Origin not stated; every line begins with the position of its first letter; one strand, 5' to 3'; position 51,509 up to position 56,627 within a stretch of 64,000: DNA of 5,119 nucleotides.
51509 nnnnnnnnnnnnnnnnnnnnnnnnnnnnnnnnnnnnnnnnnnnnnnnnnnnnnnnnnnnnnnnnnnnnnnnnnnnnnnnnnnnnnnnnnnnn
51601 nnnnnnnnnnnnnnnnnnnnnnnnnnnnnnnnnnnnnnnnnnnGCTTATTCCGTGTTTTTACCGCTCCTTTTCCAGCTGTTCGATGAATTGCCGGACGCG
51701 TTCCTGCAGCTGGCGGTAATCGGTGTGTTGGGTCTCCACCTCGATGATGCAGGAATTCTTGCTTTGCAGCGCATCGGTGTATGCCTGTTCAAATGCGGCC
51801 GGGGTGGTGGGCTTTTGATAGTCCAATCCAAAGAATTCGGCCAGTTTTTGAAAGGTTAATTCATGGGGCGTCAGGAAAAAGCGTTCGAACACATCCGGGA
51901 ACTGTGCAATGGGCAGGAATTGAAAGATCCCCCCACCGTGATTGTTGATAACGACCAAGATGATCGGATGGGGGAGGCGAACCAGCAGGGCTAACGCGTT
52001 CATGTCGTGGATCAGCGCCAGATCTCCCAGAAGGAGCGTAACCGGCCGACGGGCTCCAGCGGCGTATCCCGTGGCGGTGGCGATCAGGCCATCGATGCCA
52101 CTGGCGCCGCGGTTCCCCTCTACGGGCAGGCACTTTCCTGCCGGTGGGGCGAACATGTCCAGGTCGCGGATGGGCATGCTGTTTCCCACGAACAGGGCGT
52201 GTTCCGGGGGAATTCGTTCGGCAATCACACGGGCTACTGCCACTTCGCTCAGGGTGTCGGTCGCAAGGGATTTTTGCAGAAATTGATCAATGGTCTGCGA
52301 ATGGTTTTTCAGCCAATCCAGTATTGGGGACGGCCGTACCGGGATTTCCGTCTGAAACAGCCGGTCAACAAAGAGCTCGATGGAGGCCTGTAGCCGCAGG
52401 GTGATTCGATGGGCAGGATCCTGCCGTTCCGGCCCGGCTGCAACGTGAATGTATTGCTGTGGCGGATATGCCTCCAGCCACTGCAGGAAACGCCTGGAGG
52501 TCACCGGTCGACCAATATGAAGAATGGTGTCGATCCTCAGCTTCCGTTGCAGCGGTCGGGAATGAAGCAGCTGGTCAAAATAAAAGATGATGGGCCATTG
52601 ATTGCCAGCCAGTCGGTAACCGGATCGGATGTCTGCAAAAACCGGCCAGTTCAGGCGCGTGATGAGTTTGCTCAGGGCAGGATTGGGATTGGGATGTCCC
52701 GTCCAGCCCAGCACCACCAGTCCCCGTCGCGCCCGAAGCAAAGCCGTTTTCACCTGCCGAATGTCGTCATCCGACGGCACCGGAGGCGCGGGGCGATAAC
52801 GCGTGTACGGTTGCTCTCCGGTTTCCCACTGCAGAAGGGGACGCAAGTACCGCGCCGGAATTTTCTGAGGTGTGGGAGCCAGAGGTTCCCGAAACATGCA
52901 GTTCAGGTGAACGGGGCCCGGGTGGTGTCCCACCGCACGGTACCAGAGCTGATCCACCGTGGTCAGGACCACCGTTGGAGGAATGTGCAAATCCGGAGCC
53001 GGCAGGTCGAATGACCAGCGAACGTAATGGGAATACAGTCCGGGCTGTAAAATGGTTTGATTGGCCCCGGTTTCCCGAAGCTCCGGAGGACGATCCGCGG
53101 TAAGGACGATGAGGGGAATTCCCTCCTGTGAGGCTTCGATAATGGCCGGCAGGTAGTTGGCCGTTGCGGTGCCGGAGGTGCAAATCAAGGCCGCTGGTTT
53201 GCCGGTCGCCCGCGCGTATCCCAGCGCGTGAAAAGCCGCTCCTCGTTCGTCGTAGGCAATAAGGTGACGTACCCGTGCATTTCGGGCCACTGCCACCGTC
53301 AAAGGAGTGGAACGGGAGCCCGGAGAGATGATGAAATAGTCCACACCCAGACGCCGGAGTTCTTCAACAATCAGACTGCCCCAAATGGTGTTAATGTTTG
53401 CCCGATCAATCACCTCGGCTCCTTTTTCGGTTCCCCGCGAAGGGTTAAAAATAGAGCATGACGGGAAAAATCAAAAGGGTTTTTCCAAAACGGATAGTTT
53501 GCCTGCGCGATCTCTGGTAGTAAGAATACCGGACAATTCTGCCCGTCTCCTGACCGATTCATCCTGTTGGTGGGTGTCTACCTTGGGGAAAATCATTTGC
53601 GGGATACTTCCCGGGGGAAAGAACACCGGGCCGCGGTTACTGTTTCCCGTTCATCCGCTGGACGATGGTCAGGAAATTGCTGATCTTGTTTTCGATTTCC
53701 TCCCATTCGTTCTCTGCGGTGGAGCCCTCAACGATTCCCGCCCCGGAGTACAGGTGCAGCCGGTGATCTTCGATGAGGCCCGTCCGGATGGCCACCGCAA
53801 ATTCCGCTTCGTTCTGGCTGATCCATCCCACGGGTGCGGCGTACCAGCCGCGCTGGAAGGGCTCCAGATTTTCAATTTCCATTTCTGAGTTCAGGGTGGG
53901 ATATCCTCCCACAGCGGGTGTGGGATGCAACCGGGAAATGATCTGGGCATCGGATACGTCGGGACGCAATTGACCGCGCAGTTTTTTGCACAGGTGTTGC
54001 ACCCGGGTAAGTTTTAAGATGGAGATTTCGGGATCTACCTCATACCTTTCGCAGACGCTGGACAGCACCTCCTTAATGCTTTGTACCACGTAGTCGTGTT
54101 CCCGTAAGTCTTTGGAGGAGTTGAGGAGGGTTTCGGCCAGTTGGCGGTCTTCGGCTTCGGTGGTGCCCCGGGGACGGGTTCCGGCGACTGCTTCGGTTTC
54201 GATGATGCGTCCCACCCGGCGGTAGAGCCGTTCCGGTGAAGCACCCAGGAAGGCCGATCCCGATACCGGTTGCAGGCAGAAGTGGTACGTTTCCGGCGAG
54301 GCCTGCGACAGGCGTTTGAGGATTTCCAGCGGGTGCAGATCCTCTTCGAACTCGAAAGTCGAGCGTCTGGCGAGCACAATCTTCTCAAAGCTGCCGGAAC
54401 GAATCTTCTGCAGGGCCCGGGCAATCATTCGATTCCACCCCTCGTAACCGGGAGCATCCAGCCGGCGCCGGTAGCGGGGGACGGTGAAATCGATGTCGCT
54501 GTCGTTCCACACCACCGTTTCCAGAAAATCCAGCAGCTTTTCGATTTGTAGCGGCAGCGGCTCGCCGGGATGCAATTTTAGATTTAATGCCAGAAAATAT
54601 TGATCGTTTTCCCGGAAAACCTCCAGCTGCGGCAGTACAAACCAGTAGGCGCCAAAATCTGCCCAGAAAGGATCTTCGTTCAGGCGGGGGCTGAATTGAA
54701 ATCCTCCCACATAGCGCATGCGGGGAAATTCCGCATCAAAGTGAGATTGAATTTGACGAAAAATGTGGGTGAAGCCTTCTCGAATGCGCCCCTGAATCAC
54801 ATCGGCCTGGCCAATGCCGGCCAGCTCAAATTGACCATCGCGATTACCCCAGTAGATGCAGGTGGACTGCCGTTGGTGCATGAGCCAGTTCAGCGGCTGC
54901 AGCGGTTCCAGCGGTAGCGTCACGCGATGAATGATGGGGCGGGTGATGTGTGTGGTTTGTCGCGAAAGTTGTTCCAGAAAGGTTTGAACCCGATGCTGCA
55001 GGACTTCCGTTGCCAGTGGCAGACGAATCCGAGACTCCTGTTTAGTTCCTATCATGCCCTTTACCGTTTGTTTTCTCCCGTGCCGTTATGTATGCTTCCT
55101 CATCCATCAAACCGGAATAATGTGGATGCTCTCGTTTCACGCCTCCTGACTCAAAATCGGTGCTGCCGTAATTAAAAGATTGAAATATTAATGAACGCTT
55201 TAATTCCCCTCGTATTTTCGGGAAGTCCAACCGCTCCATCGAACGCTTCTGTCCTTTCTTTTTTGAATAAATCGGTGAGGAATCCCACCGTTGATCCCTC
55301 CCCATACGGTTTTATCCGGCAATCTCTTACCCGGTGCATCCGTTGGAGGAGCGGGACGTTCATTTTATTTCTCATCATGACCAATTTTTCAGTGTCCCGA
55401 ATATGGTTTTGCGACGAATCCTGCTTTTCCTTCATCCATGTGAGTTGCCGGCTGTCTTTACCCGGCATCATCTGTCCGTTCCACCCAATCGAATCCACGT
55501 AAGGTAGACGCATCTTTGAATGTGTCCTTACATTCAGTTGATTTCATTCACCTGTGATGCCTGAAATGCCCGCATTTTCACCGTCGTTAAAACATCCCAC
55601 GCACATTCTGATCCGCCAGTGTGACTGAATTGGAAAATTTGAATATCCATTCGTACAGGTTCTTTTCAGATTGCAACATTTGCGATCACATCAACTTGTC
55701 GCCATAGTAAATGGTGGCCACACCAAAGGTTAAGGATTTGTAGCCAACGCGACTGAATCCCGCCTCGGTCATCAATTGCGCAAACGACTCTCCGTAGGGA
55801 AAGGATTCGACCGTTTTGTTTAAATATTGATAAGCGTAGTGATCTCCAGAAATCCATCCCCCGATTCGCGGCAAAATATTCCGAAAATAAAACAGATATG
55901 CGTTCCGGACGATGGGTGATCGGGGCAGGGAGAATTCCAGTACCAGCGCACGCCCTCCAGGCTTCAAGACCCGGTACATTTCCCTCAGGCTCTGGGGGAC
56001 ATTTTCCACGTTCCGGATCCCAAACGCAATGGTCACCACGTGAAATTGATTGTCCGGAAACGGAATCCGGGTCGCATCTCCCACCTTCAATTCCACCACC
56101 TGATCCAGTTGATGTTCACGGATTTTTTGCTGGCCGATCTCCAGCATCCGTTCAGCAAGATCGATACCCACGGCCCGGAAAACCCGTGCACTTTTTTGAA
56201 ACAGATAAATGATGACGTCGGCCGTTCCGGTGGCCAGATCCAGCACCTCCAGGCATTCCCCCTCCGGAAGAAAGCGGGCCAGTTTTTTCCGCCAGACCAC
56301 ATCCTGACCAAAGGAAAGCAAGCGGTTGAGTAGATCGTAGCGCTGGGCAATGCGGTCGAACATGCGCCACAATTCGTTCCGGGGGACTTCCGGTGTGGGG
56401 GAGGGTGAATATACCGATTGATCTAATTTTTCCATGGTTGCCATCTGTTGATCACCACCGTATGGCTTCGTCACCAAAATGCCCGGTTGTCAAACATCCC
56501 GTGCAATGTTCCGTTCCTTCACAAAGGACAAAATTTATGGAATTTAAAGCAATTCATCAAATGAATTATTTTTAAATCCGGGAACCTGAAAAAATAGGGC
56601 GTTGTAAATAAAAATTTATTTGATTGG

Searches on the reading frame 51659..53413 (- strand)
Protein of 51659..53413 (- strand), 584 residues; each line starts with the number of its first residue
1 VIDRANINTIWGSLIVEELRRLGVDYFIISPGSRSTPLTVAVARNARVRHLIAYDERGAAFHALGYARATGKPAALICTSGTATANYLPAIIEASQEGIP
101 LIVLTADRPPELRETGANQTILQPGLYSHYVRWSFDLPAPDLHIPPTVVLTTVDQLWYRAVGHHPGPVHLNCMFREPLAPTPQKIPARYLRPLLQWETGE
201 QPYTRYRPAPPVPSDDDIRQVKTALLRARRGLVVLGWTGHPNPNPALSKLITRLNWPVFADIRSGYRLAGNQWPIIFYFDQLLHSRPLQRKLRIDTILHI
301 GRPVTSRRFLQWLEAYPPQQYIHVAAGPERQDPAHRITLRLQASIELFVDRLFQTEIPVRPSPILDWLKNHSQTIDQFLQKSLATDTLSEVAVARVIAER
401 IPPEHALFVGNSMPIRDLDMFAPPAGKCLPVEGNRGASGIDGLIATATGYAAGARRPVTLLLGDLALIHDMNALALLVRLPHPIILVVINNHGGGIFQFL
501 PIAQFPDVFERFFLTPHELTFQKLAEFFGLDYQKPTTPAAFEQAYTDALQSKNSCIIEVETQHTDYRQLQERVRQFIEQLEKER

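Call 48: search_protein_families(library=ncbifam, proteins=[window:51659-53413:-], max_evalue=1e-10)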
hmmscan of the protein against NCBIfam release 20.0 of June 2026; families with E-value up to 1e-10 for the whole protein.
window:51659-53413:- (584 aa): 30 families (the best 25 are shown)
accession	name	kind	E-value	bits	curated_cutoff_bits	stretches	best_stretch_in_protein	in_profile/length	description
TIGR00173.1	menD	equivalog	7e-139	463.8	244.2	1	11-452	2-434/435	2-succinyl-5-enolpyruvyl-6-hydroxy-3-cyclohexene-1-carboxylic-acid synthase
NF006052.0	PRK08199.1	subfamily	3e-29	101.7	539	1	12-566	11-542/559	thiamine pyrophosphate protein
NF005712.0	PRK07524.1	subfamily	4.4e-26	91.4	500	1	11-564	5-532/536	5-guanidino-2-oxopentanoate decarboxylase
NF006187.0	PRK08322.1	equivalog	5e-20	71.4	509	1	13-352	6-321/548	acetolactate synthase large subunit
NF005470.0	PRK07064.1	equivalog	1.6e-19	70.4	495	0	177-562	157-530/552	thiamine pyrophosphate-binding protein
TIGR00118.1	acolac_lg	equivalog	2e-19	69.5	538.35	1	13-170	5-155/557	biosynthetic-type acetolactate synthase large subunit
NF006016.1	PRK08155.1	equivalog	3.4e-19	68.7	870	1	13-121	7-115/554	acetolactate synthase large subunit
NF006524.0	PRK08978.1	equivalog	6.8e-18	64.2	738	1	14-135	6-126/548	acetolactate synthase 2 catalytic subunit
NF006122.0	PRK08266.1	subfamily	8.1e-18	64.2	571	1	12-564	7-527/543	hypothetical protein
NF005584.0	PRK07282.1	equivalog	8.2e-18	64.3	970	1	13-106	14-107/566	acetolactate synthase large subunit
NF006203.0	PRK08327.1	equivalog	6e-16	58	456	1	12-259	12-254/571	thiamine pyrophosphate-requiring protein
NF004710.0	PRK06048.1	equivalog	1.8e-15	56.4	976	0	14-113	13-111/561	acetolactate synthase large subunit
NF005651.0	PRK07418.1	subfamily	2.2e-15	55.9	942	1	13-138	23-151/617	acetolactate synthase large subunit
NF006581.0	PRK09107.1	equivalog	3e-15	55.5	974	1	13-119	15-121/595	acetolactate synthase 3 large subunit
NF004919.0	PRK06276.1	equivalog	3.2e-15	55.4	866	1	14-170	6-155/582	acetolactate synthase large subunit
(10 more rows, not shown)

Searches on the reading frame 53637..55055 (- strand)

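Call 48: search_protein_families(library=ncbifam, proteins=[window:53637-55055:-], max_evalue=1e-10)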
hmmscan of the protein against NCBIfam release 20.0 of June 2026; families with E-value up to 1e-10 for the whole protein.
window:53637-55055:- (472 aa): 26 families (the best 25 are shown)
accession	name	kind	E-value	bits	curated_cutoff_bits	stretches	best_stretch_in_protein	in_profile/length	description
TIGR00543.1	isochor_syn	subfamily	7.2e-106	354.3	224.75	1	114-464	2-348/349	isochorismate synthase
NF005459.0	PRK07054.1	equivalog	2.7e-85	287.2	475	1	23-462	9-453/476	isochorismate synthase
NF011588.0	PRK15012.1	equivalog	8.4e-64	216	488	1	26-466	11-429/431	isochorismate synthase MenF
NF005380.0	PRK06923.1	equivalog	5.3e-58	197.1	486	1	202-463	119-387/399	isochorismate synthase DhbC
TIGR01820.1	TrpE-arch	equivalog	4.8e-54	184.3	512.05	1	204-464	187-447/449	anthranilate synthase component I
NF010089.0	PRK13574.1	equivalog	1.4e-46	159.4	527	1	192-460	148-413/421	anthranilate synthase component I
TIGR01824.1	PabB-clade2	equivalog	4.7e-46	157.7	408.55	1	204-459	96-353/355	aminodeoxychorismate synthase, component I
TIGR00564.1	trpE_most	equivalog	2.4e-44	152.1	517.7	1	205-463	194-452/455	anthranilate synthase component I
NF011591.0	PRK15016.1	equivalog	2.6e-42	145.3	624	1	197-464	119-387/391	isochorismate synthase EntC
NF006563.0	PRK09070.1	equivalog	2.8e-37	128.4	514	1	207-466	185-445/447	aminodeoxychorismate synthase component I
NF010087.0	PRK13572.1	equivalog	1.1e-36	126.5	580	1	204-464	172-430/435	anthranilate synthase component I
NF010086.0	PRK13571.1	equivalog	2.3e-36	125.4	693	1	193-466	222-498/510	anthranilate synthase component I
TIGR00553.1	pabB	equivalog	3.9e-35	121.5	328.4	1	204-458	72-326/329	aminodeoxychorismate synthase component I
NF004610.0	PRK05940.1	equivalog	1.6e-33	116.2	568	1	205-467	194-461/467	anthranilate synthase component I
NF010082.0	PRK13567.1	equivalog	1.4e-31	109.8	576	1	205-463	201-465/468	anthranilate synthase component I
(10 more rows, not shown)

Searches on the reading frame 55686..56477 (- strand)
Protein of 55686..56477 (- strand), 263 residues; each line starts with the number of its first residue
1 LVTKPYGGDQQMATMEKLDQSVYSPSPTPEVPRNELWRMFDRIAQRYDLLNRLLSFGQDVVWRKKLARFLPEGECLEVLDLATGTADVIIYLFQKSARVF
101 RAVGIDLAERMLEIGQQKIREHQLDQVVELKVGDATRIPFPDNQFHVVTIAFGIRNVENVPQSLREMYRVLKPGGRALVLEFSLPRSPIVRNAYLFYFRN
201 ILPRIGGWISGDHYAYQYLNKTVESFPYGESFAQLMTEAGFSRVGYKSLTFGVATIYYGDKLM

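Call 48: search_protein_families(library=ncbifam, proteins=[window:55686-56477:-], max_evalue=1e-10)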
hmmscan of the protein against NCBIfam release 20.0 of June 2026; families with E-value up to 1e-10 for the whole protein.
window:55686-56477:- (263 aa): 16 families
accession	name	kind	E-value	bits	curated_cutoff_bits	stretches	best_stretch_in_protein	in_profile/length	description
TIGR01934.1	MenG_MenH_UbiE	subfamily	1.4e-76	256.7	158.35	1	38-261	3-223/223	ubiquinone/menaquinone biosynthesis methyltransferase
NF001244.0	PRK00216.1-5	equivalog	5.8e-74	248.3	216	1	34-261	8-235/236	bifunctional demethylmenaquinone methyltransferase/2-methoxy-6-polyprenyl-1,4-benzoquinol methylase UbiE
NF052510.1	methyltran_MpqE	exception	2.7e-65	220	335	1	37-260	9-233/234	methyl-plastoquinone biosynthesis methyltransferase MpqE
NF001242.0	PRK00216.1-3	equivalog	2.4e-62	210.7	351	1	39-260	33-256/258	bifunctional demethylmenaquinone methyltransferase/2-methoxy-6-polyprenyl-1,4-benzoquinol methylase UbiE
NF001241.0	PRK00216.1-2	equivalog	1.1e-58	198.7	327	1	34-260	11-228/231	demethylmenaquinone methyltransferase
NF001243.0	PRK00216.1-4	equivalog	4e-57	193.3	235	1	34-261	7-233/237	demethylmenaquinone methyltransferase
TIGR02752.1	MenG_heptapren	equivalog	1.5e-53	181.7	419.85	1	36-260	7-230/231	demethylmenaquinone methyltransferase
NF001240.0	PRK00216.1-1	equivalog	3e-53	180.5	378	1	38-261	27-250/251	bifunctional demethylmenaquinone methyltransferase/2-methoxy-6-polyprenyl-1,4-benzoquinol methylase UbiE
NF004452.0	PRK05785.1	equivalog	1.4e-19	70.5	207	1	34-256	9-219/228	hypothetical protein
NF043040.1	corrin_prot_MT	hypoth_equivalog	3.9e-19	68.9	180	1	38-196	6-164/216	corrinoid protein-associated methyltransferase CpaM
NF045882.1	PLipidMtase_Leg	equivalog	3.1e-15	56.5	390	1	77-191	45-155/207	phospholipid N-methyltransferase PmtA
NF047649.1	MTase_UXPK_star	exception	1.1e-14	54.1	460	1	78-185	81-187/283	methyltransferase/UXPK-star double selenoprotein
NF041537.1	ArsM_AhpD_UU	exception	5.4e-14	51.7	510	1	77-182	79-183/345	arsenite methyltransferase/AhpD domain selenoprotein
NF041536.1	ArsM_DUF2284_UU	exception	1.7e-12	46.5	575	1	77-180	79-181/459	arsenite methyltransferase/DUF2284 domain selenoprotein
NF008823.0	PRK11873.1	subfamily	4.9e-12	45.9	263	1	72-179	77-181/272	arsenite methyltransferase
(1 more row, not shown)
